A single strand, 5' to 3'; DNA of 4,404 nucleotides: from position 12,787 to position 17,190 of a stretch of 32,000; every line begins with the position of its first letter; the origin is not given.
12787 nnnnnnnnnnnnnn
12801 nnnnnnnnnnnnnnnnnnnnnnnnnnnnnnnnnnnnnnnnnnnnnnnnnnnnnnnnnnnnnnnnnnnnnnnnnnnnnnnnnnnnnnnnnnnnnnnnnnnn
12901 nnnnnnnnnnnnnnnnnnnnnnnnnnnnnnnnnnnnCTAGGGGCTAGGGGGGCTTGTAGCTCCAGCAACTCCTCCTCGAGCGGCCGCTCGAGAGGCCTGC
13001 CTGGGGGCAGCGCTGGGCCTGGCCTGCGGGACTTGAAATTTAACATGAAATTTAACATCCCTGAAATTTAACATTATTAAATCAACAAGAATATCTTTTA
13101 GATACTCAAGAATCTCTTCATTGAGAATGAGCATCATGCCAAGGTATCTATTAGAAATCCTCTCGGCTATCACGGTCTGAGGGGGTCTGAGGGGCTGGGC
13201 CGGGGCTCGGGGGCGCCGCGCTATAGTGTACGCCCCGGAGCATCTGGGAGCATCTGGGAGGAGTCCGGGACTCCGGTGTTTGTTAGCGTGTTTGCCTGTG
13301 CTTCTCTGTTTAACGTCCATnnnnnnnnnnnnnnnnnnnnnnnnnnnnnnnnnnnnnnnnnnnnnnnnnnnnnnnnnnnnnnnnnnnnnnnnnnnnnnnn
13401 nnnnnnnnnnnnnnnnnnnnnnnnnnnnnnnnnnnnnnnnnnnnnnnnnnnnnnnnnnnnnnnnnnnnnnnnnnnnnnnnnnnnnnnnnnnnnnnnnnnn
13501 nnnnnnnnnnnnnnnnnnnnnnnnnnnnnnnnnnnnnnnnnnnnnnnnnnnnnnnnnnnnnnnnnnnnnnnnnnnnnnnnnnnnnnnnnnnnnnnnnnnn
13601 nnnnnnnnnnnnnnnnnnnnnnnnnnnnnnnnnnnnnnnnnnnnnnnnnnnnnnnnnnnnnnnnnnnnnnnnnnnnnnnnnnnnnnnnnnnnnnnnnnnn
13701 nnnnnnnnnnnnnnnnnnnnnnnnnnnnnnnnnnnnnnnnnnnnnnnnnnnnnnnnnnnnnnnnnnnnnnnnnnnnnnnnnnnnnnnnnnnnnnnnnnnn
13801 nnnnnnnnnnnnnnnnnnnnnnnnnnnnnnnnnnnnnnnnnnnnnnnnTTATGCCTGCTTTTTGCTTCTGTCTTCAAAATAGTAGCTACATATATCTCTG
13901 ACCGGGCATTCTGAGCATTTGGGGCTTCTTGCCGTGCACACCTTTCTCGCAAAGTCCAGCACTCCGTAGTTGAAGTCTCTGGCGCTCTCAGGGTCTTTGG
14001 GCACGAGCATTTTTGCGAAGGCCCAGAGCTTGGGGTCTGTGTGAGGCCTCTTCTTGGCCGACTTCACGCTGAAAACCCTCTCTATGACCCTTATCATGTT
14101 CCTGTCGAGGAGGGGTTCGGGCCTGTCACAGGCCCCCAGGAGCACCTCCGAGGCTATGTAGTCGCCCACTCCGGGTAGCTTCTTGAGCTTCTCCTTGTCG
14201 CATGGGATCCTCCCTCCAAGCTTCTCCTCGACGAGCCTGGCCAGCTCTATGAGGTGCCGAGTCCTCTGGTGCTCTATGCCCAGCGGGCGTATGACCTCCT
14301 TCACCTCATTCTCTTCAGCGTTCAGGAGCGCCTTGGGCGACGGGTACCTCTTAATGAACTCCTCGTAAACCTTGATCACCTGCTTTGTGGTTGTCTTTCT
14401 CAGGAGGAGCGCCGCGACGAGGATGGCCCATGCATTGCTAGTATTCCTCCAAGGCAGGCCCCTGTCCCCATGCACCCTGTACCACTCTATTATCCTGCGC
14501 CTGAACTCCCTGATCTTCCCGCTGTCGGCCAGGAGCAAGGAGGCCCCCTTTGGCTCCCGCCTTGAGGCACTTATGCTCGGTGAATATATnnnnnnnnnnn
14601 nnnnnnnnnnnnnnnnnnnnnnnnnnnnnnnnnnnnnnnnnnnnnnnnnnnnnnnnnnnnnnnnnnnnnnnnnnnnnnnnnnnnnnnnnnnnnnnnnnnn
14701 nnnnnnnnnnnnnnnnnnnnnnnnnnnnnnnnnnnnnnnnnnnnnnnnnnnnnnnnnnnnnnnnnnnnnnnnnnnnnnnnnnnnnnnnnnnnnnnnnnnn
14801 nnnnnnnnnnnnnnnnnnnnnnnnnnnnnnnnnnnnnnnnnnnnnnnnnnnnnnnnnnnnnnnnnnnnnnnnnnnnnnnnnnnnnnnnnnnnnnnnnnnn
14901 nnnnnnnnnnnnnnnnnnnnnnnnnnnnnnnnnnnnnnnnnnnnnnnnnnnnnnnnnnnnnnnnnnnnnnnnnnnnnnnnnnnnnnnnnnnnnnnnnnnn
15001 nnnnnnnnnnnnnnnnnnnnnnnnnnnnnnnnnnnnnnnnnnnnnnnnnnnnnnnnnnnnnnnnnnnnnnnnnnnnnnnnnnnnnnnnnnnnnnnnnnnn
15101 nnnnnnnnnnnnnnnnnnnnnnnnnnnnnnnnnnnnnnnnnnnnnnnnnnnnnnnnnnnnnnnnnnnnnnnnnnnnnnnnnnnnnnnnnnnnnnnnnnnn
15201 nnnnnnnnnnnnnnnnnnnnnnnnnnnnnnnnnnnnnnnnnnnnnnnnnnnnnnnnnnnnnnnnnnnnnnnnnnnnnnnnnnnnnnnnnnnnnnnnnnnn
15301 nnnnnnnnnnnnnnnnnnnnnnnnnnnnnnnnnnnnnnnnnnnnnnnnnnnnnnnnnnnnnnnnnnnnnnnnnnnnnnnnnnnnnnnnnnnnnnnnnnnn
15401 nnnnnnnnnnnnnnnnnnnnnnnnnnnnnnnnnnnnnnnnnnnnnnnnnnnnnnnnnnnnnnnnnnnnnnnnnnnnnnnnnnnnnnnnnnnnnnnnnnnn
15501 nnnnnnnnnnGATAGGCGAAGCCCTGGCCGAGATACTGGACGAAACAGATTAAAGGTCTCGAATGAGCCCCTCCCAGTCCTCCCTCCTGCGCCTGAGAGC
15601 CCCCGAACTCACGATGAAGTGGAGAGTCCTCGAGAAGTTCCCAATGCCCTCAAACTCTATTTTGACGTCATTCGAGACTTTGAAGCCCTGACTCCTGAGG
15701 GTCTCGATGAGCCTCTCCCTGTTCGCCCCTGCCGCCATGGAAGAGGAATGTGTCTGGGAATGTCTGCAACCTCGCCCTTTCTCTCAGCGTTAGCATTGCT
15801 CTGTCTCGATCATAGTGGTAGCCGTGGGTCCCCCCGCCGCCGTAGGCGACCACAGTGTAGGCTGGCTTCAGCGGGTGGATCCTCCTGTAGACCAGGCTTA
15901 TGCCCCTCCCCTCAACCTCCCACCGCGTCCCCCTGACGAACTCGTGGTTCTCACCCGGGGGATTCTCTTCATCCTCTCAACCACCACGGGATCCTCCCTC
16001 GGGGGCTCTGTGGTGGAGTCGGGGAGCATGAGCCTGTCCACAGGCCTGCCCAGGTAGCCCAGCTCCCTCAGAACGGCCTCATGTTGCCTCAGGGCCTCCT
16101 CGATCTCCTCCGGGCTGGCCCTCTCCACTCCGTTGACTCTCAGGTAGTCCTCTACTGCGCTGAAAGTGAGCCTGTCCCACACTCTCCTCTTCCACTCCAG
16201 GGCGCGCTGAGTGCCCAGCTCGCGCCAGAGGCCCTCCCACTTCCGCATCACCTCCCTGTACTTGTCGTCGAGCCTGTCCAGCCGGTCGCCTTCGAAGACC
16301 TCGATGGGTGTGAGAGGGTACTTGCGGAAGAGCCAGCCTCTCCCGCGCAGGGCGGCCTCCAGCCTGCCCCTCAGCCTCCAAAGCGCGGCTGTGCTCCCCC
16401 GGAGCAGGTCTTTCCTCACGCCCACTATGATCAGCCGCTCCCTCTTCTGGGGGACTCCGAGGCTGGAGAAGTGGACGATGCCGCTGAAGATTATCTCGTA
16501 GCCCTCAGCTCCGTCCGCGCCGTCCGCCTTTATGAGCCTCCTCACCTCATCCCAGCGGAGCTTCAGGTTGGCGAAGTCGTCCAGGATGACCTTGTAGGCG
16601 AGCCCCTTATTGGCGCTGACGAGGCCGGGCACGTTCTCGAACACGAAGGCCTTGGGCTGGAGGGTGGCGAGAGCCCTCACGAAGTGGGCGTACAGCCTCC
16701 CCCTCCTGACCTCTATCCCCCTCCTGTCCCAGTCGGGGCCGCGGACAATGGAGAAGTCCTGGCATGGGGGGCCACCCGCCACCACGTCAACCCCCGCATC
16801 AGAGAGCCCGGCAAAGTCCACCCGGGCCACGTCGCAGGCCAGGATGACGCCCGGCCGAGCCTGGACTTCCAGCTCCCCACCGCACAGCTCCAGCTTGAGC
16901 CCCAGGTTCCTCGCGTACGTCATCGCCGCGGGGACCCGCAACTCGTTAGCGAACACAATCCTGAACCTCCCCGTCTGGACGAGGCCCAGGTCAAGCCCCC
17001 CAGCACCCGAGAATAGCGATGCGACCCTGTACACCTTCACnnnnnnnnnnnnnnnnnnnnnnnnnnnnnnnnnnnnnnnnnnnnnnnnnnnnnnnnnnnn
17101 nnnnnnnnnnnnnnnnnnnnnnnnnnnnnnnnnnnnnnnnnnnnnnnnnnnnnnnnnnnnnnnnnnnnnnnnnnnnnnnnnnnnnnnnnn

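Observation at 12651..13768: Two 64-bp box pairs, inverted and circularly permuted (A-B versus B-A), about 1 kb apart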

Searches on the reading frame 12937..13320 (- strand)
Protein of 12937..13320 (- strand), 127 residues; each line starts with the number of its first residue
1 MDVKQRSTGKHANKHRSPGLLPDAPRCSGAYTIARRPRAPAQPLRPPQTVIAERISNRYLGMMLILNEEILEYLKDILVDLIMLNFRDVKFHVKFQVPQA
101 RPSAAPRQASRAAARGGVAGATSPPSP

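Call 8: search_protein_families(library=pfam, proteins=[window:12937-13320:-], max_evalue=0.01)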
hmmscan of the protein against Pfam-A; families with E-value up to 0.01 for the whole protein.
window:12937-13320:- (127 aa): 0 families

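Call 23: search_protein_families(library=phrogs, proteins=[window:12937-13320:-], max_evalue=0.01)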
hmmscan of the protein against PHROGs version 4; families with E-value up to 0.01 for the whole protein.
window:12937-13320:- (127 aa): 0 families

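Call 105: search_protein_families(library=padloc, proteins=[window:12937-13320:-], max_evalue=0.01)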
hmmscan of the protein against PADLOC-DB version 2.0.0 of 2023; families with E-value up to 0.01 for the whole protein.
window:12937-13320:- (127 aa): 0 families

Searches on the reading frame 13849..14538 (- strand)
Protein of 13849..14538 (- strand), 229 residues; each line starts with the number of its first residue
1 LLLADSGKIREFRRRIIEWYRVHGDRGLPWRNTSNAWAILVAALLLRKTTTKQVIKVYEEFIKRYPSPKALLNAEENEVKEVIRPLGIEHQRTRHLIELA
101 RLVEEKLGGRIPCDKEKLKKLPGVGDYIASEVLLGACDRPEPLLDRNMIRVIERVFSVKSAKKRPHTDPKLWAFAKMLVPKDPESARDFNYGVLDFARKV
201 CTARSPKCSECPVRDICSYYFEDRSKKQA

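Call 8: search_protein_families(library=pfam, proteins=[window:13849-14538:-], max_evalue=0.01)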
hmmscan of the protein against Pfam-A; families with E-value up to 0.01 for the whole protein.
window:13849-14538:- (229 aa): 3 families
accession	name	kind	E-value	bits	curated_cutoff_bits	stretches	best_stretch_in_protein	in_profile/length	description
PF00730.31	HhH-GPD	-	4e-16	59.7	26.2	1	41-173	1-104/108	HhH-GPD superfamily base excision DNA repair protein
PF10576.14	EndIII_4Fe-2S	-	7.9e-08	32.8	20.5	1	201-217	1-17/17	Iron-sulfur binding domain of endonuclease III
PF00633.29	HHH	-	5.6e-05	23.2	24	1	107-133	2-28/30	Helix-hairpin-helix motif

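Call 23: search_protein_families(library=phrogs, proteins=[window:13849-14538:-], max_evalue=0.01)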
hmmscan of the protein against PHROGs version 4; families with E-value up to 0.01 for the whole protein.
window:13849-14538:- (229 aa): 0 families

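Call 24: search_protein_families(library=ncbifam, proteins=[window:13849-14538:-], max_evalue=0.01)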
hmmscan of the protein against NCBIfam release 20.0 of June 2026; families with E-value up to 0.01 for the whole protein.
window:13849-14538:- (229 aa): 8 families
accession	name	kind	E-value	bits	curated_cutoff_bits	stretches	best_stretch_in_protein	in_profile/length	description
TIGR01084.1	mutY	equivalog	3.1e-48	164.7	286.5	1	12-225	2-214/277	A/G-specific adenine glycosylase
NF008132.0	PRK10880.1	equivalog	3.3e-34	118.5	427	1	10-221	5-213/351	A/G-specific adenine glycosylase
TIGR01083.1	nth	equivalog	7e-27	94.3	211.7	1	34-208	25-192/192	endonuclease III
NF007978.0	PRK10702.1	equivalog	1.2e-16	61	405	1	32-219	25-205/211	endonuclease III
NF010488.0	PRK13910.1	equivalog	2.6e-13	50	471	1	52-217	9-167/290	adenine-specific DNA glycosylase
NF053634.1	MonDNAglycDR2438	equivalog_domain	2.4e-09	37.1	400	1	117-220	109-207/219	monofunctional DNA glycosylase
TIGR00588.1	ogg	subfamily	0.0013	18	397.85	1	47-166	145-271/310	8-oxoguanine DNA-glycosylase (ogg)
NF010494.0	PRK13913.1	equivalog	0.0024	17.8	192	1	30-152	26-159/220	3-methyladenine DNA glycosylase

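Call 105: search_protein_families(library=padloc, proteins=[window:13849-14538:-], max_evalue=0.01)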
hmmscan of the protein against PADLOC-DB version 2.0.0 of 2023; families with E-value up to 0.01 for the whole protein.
window:13849-14538:- (229 aa): 1 family
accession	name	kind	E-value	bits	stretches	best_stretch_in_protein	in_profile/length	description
PDLC03398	REase_II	-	1e-42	144.3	1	15-220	15-216/221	Type II nicking endonuclease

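Call 123: find_homologous_proteins(query=window:13849-14538:-, max_evalue=1e-30)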
Query window:13849-14538:- (229 aa): 385 proteins with E <= 1e-30 among 2209 candidates; the best 120 are listed.
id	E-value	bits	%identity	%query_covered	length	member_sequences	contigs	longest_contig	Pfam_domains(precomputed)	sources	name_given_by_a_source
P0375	5.3e-151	519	100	100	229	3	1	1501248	PF00730.32,PF10576.15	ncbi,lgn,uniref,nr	ncbi:glycosylase [Pyrodictium occultum]|uniref:thymine-DNA glycosylase n=1 Tax=Pyrodictium occultum 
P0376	1.3e-114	400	77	96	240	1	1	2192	PF00730.32,PF10576.15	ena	-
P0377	1.8e-112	393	74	97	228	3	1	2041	PF00730.32,PF10576.15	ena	-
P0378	4.4e-112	391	72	100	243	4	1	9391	PF00730.32,PF00633.30,PF10576.15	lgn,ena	-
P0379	1.8e-111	389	75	96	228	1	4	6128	PF00730.32,PF10576.15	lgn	-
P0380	1.9e-111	389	73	97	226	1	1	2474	PF00730.32,PF10576.15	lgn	-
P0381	4.3e-111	388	73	98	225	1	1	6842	PF00730.32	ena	-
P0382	6.9e-111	387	75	96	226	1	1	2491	PF00730.32,PF10576.15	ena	-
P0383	7.0e-111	387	75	96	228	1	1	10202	PF00730.32,PF10576.15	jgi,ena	-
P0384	1.0e-110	387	72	98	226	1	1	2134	PF00730.32,PF10576.15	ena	-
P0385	1.7e-110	386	75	96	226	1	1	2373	PF00730.32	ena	-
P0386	1.1e-109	383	72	98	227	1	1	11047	PF00730.32,PF00633.30,PF10576.15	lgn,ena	-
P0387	2.3e-109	382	71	100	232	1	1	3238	PF00730.32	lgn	-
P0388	2.6e-109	382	74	96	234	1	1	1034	PF00730.32,PF10576.15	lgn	-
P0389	2.2e-108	379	69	99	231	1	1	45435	PF00730.32,PF10576.15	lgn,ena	-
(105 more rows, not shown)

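Call 124: find_encoding_contigs(protein=P0383, flank=10000, max_places=3)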
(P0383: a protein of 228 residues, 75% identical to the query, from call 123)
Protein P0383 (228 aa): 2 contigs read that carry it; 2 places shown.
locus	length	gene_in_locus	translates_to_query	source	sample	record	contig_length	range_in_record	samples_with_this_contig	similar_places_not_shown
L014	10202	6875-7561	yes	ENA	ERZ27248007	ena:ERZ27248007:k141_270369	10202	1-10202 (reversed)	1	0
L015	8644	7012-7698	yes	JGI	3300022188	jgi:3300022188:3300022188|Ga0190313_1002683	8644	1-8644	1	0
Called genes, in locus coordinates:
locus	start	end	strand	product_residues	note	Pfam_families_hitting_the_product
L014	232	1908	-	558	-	PF13401:AAA_22 (faint)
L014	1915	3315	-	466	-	-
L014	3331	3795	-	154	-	-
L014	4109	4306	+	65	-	-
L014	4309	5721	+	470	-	PF00145:DNA_methylase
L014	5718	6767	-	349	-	-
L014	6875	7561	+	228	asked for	PF00730:HhH-GPD, PF10576:EndIII_4Fe-2S (weak)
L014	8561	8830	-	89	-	-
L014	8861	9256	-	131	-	-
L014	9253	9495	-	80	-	-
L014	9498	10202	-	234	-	?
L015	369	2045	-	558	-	PF13401:AAA_22 (faint)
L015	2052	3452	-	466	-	-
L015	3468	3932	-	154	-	-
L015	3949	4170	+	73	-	-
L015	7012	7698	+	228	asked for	PF00730:HhH-GPD, PF10576:EndIII_4Fe-2S (weak)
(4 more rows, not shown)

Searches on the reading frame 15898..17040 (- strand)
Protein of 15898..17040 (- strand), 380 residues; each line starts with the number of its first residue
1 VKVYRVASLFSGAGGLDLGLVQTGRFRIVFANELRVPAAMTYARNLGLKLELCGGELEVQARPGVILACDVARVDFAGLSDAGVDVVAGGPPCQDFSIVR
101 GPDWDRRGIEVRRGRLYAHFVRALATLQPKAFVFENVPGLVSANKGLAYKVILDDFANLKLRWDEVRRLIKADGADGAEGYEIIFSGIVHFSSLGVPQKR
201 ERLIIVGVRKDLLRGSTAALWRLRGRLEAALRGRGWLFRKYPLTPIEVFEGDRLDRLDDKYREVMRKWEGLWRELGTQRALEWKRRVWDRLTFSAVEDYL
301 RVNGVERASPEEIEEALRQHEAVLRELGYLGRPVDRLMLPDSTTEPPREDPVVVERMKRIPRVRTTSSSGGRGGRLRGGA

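Call 8: search_protein_families(library=pfam, proteins=[window:15898-17040:-], max_evalue=0.01)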
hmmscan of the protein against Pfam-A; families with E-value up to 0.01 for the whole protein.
window:15898-17040:- (380 aa): 1 family
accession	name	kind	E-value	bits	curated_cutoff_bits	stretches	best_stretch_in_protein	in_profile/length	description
PF00145.23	DNA_methylase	-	4e-35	122.2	22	1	4-212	1-165/324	C-5 cytosine-specific DNA methylase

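Call 22: find_encoding_contigs(protein=window:15898-17040:-, flank=10000, max_places=6)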
Protein window:15898-17040:- (380 aa): no gene with exactly this product is on record in the collection.

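Call 23: search_protein_families(library=phrogs, proteins=[window:15898-17040:-], max_evalue=0.01)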
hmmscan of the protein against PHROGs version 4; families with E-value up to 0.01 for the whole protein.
window:15898-17040:- (380 aa): 5 families
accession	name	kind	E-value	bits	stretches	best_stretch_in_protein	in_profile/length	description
phrog_116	-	other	8.6e-40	137.8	1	1-212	205-376/779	DNA methyltransferase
phrog_363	-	other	3.5e-24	86.5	1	4-214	54-220/327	DNA methyltransferase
phrog_36001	-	unknown function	6.6e-10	38.8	1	116-213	490-566/715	-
phrog_5999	-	other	1.6e-05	25.9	0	65-103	49-88/109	DNA methyltransferase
phrog_864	-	DNA, RNA and nucleotide metabolism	0.00019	21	1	79-218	691-832/1064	DNA primase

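Call 24: search_protein_families(library=ncbifam, proteins=[window:15898-17040:-], max_evalue=0.01)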
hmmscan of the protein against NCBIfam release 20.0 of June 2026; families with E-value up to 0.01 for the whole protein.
window:15898-17040:- (380 aa): 2 families
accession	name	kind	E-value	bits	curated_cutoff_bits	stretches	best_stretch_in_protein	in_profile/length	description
TIGR00675.1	dcm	superfamily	1.6e-33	116.7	100.65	1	6-213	1-165/329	DNA (cytosine-5-)-methyltransferase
NF007772.0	PRK10458.1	subfamily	1.7e-11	43.3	710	1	4-212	89-290/472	DNA cytosine methylase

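Call 105: search_protein_families(library=padloc, proteins=[window:15898-17040:-], max_evalue=0.01)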
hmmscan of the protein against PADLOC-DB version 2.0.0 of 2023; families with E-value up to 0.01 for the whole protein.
window:15898-17040:- (380 aa): 56 families (the best 25 are shown)
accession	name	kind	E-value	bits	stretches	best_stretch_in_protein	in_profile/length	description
PDLC03223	MTase_II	-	1.5e-178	592.1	1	1-362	1-363/469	Type II methyltransferase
PDLC03378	MTase_II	-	1.3e-42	144.4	1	4-212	3-171/344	Type II methyltransferase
PDLC03272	MTase_II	-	5.1e-35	119.4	2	1-159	72-207/407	Type II methyltransferase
PDLC03326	MTase_II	-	2.5e-34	117.2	1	8-212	9-179/412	Type II methyltransferase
PDLC03234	MTase_II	-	4.6e-33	113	1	4-211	5-177/375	Type II methyltransferase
PDLC00033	DruM2|DruM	-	3.6e-32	110.1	1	5-210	23-192/368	DNA cytosine methylase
PDLC00027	DruM2|DruM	-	3.2e-29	100.4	1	4-212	12-175/361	DNA cytosine methylase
PDLC00026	DruM2|DruM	-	4.4e-28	96.8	1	5-213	6-172/336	DNA cytosine methylase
PDLC03225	MTase_II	-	1.1e-27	95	2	2-145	6-144/615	Type II methyltransferase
PDLC00030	DruM2|DruM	-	2.7e-27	93.9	2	4-153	6-150/380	DNA cytosine methylase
PDLC00031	DruM2|DruM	-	3.6e-27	93.4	1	5-212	13-175/361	DNA cytosine methylase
PDLC03232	MTase_II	-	4.8e-26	89.6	2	82-212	131-250/465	Type II methyltransferase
PDLC03237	MTase_II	-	1.3e-25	87.6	1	7-215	797-975/1036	Type II methyltransferase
PDLC03307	MTase_II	-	8.5e-25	85.8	1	8-212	5-193/382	Type II methyltransferase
PDLC02649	DrmMII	-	1.9e-24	84.4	1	82-211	114-222/422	DrmMII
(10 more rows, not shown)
